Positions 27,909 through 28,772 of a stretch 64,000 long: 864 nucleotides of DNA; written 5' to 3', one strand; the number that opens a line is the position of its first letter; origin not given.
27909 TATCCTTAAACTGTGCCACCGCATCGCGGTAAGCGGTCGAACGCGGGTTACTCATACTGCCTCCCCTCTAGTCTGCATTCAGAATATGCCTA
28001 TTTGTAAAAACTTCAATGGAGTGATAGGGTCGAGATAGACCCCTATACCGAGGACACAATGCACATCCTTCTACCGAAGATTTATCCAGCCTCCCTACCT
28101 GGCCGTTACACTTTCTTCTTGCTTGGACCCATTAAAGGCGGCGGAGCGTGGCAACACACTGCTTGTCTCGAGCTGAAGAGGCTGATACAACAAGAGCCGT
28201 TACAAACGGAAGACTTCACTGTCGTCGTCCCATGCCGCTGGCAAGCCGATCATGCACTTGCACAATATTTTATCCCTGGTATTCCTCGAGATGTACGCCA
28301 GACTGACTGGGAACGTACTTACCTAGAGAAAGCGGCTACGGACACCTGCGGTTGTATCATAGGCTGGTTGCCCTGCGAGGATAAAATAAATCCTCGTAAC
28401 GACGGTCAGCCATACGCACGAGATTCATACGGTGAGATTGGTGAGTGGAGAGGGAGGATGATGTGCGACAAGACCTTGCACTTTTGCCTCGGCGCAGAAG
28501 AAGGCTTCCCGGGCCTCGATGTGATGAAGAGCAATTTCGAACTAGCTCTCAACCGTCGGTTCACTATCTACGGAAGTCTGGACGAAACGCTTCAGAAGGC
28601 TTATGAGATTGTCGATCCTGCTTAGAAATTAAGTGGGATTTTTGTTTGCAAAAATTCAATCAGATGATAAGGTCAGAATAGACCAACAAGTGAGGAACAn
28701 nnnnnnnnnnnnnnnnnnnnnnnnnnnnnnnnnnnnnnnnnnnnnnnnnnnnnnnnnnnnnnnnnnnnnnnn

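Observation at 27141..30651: Array of small single-gene cassettes each with its own sigma70-like promoter, RBS and terminator, sharing a conserved leader motif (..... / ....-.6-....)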

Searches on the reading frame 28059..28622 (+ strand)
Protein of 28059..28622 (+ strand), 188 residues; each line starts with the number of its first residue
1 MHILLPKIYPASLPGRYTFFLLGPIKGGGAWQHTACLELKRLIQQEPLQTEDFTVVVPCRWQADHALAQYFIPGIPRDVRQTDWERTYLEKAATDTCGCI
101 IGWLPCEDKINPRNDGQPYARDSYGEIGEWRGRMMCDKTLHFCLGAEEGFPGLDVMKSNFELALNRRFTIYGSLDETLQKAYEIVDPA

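Call 7: search_protein_families(library=pfam, max_evalue=1, proteins=[window:28059-28622:+])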
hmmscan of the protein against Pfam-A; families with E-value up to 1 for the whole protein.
window:28059-28622:+ (188 aa): 0 families

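Call 8: search_protein_families(library=phrogs, max_evalue=1, proteins=[window:28059-28622:+])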
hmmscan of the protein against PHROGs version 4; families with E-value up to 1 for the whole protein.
window:28059-28622:+ (188 aa): 0 families

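Call 10: find_encoding_contigs(protein=window:28059-28622:+, flank=10000, max_places=10)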
Protein window:28059-28622:+ (188 aa): no gene with exactly this product is on record in the collection.

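Call 28: find_homologous_proteins(query=window:28059-28622:+, max_evalue=0.01)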
Query window:28059-28622:+ (188 aa): 31 proteins with E <= 0.01 among 82 candidates.
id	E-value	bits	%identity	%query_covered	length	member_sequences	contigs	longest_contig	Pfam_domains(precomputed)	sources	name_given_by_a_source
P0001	2.0e-130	450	100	100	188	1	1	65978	-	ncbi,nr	ncbi:hypothetical protein KW785_00205 [Candidatus Parcubacteria bacterium]|nr:hypothetical protein [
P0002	2.7e-63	231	59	96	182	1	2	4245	-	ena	-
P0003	5.2e-56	207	55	98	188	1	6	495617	-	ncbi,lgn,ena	-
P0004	1.1e-54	203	54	97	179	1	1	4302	-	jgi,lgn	jgi:hypothetical protein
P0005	1.5e-54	203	52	98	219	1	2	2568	-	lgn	-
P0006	1.6e-54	203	54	96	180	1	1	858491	-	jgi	jgi:hypothetical protein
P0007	6.0e-54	201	56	96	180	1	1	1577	-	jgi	jgi:hypothetical protein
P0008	5.7e-53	198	55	96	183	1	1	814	-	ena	-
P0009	9.5e-53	197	54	97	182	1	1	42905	-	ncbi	ncbi:MAG: hypothetical protein V4465_02520 [Patescibacteria group bacterium]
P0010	1.3e-41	160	47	98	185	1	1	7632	-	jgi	jgi:hypothetical protein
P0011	6.7e-41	158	49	96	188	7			-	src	-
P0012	3.9e-39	152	45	99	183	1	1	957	-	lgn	-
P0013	6.3e-38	148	44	98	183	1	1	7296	-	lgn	-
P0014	4.3e-37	146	45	98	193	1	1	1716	-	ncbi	-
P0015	6.9e-37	145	43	95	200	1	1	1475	-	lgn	-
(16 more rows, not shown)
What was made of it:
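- Tried and rejected: This was an artefact, because g4 alone found 31 relatives (call 28), and it cost one of three searches.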

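Call 31: search_solved_structures(query=A1, max_evalue=10, show_alignments=2)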
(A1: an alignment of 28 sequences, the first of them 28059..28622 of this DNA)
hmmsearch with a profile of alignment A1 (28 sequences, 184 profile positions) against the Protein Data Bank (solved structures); distinct sequences matched with E-value up to 10: 1.
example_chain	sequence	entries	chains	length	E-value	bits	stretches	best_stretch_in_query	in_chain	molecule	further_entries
4mcj_A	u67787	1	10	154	0.018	17.7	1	4-88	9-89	Uncharacterized protein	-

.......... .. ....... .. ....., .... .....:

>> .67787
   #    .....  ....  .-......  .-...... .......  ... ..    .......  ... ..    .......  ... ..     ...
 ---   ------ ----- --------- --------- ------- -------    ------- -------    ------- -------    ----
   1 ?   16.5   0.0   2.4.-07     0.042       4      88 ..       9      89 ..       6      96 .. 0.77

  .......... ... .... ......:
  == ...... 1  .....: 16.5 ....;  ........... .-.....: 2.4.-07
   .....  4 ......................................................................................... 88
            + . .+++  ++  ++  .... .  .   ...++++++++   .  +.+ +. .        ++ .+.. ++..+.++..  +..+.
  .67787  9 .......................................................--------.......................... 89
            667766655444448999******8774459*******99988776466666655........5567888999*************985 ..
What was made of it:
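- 28059..28625 (+): g4, a 188-aa protein with a nucleoside 2-deoxyribosyltransferase-like (PF15891-related) fold. Terminator at 28614-28640 encloses the stop codon. Profile against PDB gives E = 0.018 to 4mcj (call 31).
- On PF15891 Nuc_deoxyri_tr2 (g4): The profile hit to 4mcj has E = 0.018 (call 31).
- Closest known: PF15891 Nuc_deoxyri_tr2 / structure 4mcj. Same: Shared N-terminal motifs are FLAG-x-I-x-G...DWQ and F-E-x-Q-x-x-WE (call 31).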

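Call 32: find_encoding_contigs(protein=P0001, flank=10000, max_places=3)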
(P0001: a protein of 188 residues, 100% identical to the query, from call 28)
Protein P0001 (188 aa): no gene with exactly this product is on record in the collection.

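Call 33: find_encoding_contigs(protein=P0003, flank=6000, max_places=4)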
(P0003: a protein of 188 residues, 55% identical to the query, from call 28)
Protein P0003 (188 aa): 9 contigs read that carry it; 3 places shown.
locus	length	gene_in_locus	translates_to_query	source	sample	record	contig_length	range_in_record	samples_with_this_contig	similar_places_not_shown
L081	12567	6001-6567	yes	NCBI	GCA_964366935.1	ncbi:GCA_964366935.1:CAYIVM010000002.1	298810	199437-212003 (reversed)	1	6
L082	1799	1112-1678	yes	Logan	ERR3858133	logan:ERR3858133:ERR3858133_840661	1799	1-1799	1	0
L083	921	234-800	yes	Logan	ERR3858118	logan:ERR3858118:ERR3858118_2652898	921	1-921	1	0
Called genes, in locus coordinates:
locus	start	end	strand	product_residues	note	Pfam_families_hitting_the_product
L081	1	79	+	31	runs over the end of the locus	-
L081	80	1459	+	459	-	PF01547:SBP_bac_1, PF13416:SBP_bac_8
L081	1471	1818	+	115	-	-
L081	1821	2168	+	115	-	PF18895:T4SS_pilin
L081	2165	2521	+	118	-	PF18895:T4SS_pilin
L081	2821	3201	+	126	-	PF18895:T4SS_pilin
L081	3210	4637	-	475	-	PF05157:MshEN (weak), PF00437:T2SSE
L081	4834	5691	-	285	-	-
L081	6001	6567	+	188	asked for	-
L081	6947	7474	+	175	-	-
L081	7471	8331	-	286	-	PF01370:Epimerase, PF04321:RmlD_sub_bind, PF16363:GDP_Man_Dehyd (weak)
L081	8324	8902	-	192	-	PF00908:dTDP_sugar_isom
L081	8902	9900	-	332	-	PF01073:3Beta_HSD, PF01370:Epimerase, PF02719:Polysacc_synt_2, PF03435:Sacchrp_dh_NADP (faint), PF04321:RmlD_sub_bind, PF07993:NAD_binding_4, PF13460:NAD_binding_10 (weak), PF16363:GDP_Man_Dehyd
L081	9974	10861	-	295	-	PF00483:NTP_transferase, PF12804:NTP_transf_3 (weak)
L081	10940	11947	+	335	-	PF13641:Glyco_tranf_2_3, PF00535:Glycos_transf_2, PF13632:Glyco_trans_2_3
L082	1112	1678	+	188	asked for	-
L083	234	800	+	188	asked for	-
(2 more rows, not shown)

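Call 34: find_encoding_contigs(protein=P0006, flank=6000, max_places=3)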
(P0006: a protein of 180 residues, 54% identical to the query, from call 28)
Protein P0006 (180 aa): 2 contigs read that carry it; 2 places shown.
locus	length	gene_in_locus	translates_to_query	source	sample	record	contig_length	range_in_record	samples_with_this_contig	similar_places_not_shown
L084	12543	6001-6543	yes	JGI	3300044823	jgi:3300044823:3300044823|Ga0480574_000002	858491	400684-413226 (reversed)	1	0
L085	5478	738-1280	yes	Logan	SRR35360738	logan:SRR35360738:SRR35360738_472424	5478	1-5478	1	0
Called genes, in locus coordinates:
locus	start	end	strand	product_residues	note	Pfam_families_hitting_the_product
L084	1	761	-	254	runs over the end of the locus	PF01061:ABC2_membrane, PF12698:ABC2_membrane_3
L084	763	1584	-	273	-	PF00005:ABC_tran, PF13175:AAA_15 (faint), PF13304:AAA_21 (faint)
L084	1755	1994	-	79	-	PF00462:Glutaredoxin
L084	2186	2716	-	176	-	-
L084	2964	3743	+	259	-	-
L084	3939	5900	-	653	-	PF00009:GTP_EFTU, PF03144:GTP_EFTU_D2 (weak), PF14492:EFG_III (weak), PF00679:EFG_C, PF06421:LepA_C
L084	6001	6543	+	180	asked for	-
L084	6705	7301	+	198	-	-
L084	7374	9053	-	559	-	PF03023:MurJ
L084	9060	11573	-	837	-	PF07719:TPR_2 (faint), PF13181:TPR_8 (faint), PF13428:TPR_14 (faint), PF00515:TPR_1 (faint), PF13174:TPR_6 (faint), PF13432:TPR_16 (weak), PF13414:TPR_11 (weak), PF14559:TPR_19 (weak), +6 more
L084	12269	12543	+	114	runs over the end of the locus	-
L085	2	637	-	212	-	?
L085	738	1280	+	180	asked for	-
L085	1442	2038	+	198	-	-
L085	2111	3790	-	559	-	PF03023:MurJ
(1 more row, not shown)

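Call 36: predict_structure(alignment_id=A1)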
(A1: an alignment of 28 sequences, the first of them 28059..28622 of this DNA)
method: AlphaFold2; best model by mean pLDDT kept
length: 188 residues; sequences in the alignment: 28
mean_pLDDT: 93.5   pTM: 0.90
mean pLDDT of the five models: 93.5, 91.6, 90.5, 90.4, 90.2
residues with pLDDT >= 90: 154; 70-90: 30; 50-70: 4; < 50: 0
segments of 3 or more residues with pLDDT < 50: none
pLDDT, mean of each block of 10 residues (from residue 1): 95 86 92 97 87 94 96 92 95 95 96 88 91 97 97 96 97 98 84
secondary structure, 60 per line:
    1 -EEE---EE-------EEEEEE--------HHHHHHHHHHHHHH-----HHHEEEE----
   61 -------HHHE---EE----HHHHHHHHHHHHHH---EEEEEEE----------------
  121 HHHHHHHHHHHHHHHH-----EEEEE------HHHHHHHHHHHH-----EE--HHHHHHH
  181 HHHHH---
elements in order: E2-4 E17-22 H31-44 E53-56 H81-94 E98-104 H121-136 E142-146 H153-164 H174-185
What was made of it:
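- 28059..28625 (+): AF2 pLDDT 93.5 (call 36).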

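Call 41: fold_search(model_id=the predicted structure, library=pdb)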
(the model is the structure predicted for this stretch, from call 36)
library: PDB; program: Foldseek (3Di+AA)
matches with E <= 10: 764; with E <= 0.001: 0
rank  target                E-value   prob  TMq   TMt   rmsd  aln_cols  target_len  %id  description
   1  1aox_B                1.3e-02  0.69  0.37  0.35  10.0       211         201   11  I DOMAIN FROM INTEGRIN ALPHA2-BETA1 (released 1998-11-25)
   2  4c2b_G                2.0e-02  0.69  0.39  0.37   9.4       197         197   13  Crystal Structure of High-Affinity von Willebrand Factor A1 domain with Disulfide Mutation in Complex with High Affini (released 2014-01-08)
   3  3hxo_A                3.0e-02  0.57  0.38  0.36   9.7       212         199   13  Crystal Structure of Von Willebrand Factor (VWF) A1 Domain in Complex with DNA Aptamer ARC1172, an Inhibitor of VWF-Pl (released 2009-11-17)
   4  4enu_A                5.0e-02  0.51  0.37  0.12   9.8       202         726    9  Structure of the S234D variant of E. coli KatE (released 2012-05-02)
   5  1kyy_A                8.3e-02  0.33  0.34  0.40  10.9       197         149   15  Lumazine Synthase from S.pombe bound to nitropyrimidinedione (released 2002-07-24)
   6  8y11_A                8.3e-02  0.28  0.32  0.26  14.6       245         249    9  Crystal structure of L-2-keto-3-deoxyfuconate 4-dehydrogenase bound to NAD(H) and sulfate ion (released 2024-07-10)
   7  4lqc_B                8.8e-02  0.51  0.36  0.46   8.1       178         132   11  The crystal structures of the Brucella protein TcpB and the TLR adaptor protein TIRAP show structural differences in m (released 2013-12-04)
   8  1auq                  8.8e-02  0.33  0.36  0.33  13.0       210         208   11  A1 DOMAIN OF VON WILLEBRAND FACTOR (released 1998-10-14)
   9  1u0o_C                9.4e-02  0.35  0.36  0.35   8.9       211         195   11  The mouse von Willebrand Factor A1-botrocetin complex (released 2005-04-19)
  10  5es4_A                9.4e-02  0.33  0.35  0.10  10.2       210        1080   10  RE-REFINEMENT OF INTEGRIN ALPHAXBETA2 ECTODOMAIN IN THE CLOSED/BENT CONFORMATION (released 2016-03-02)
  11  4c29_A                1.1e-01  0.21  0.33  0.32  10.4       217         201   13  Crystal Structure of High-Affinity von Willebrand Factor A1 domain with Disulfide Mutation (released 2014-01-08)
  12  3sr3_A                1.1e-01  0.18  0.20  0.13  10.1        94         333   13  Crystal structure of the w180a mutant of microcin immunity protein mccf from Bacillus anthracis shows the active site  (released 2011-08-10)
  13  4c2b_A                1.1e-01  0.28  0.34  0.33  10.5       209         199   12  Crystal Structure of High-Affinity von Willebrand Factor A1 domain with Disulfide Mutation in Complex with High Affini (released 2014-01-08)
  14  8xwk_C                1.1e-01  0.23  0.33  0.26  14.4       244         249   11  Crystal structure of L-2-keto-3-deoxyfuconate 4-dehydrogenase from Herbaspillum huttiense (apo form) (released 2024-07-10)
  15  1t5b_A                1.1e-01  0.21  0.32  0.31  10.2       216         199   11  Structural genomics, A protein from Salmonella typhimurium similar to E. coli acyl carrier protein phosphodiesterase (released 2004-08-03)
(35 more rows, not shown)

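Call 60: search_protein_families(library=padloc, max_evalue=1, proteins=[window:28059-28622:+])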
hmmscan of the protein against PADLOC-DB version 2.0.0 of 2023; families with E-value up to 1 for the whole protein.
window:28059-28622:+ (188 aa): 0 families

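Call 61: search_protein_families(library=ncbifam, max_evalue=1, proteins=[window:28059-28622:+])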
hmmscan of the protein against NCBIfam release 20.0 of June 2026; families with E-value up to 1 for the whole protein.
window:28059-28622:+ (188 aa): 0 families

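Call 87: search_dna_similar(query=window:28059-28622:+, collection=phages, mode=protein, max_evalue=0.01, max_rows=8)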
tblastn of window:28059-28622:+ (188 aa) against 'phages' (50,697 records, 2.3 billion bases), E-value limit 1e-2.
Records with a match: 1; places in all: 1; records where one place covers at least 80% of the query: 1.
Best place of each record, by identity: <60% 1.
By first word of the organism name: uncultured 1.
By host as written in the record: - 1.
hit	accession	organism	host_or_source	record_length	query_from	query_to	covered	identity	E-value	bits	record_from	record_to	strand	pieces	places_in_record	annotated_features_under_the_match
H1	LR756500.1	uncultured phage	metagenomic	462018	4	161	84%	27.5%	5e-6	51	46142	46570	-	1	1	record has no annotation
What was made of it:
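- One distant g4 relative (27.5% identity, E = 5e-6) lies in a 462-kb uncultured phage, LR756500.1 (call 87).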

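Call 95: find_related_loci(query=A1, collection=viral_contigs, flank=4000)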
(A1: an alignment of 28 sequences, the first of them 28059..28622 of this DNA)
Query A1 (188 aa) in viral_contigs; peptide patterns used: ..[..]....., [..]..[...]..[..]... (x = any residue, [..] = any of these).
7 stretches matched a pattern, but none encodes a relative of the query by tblastn (E <= 1e-3).
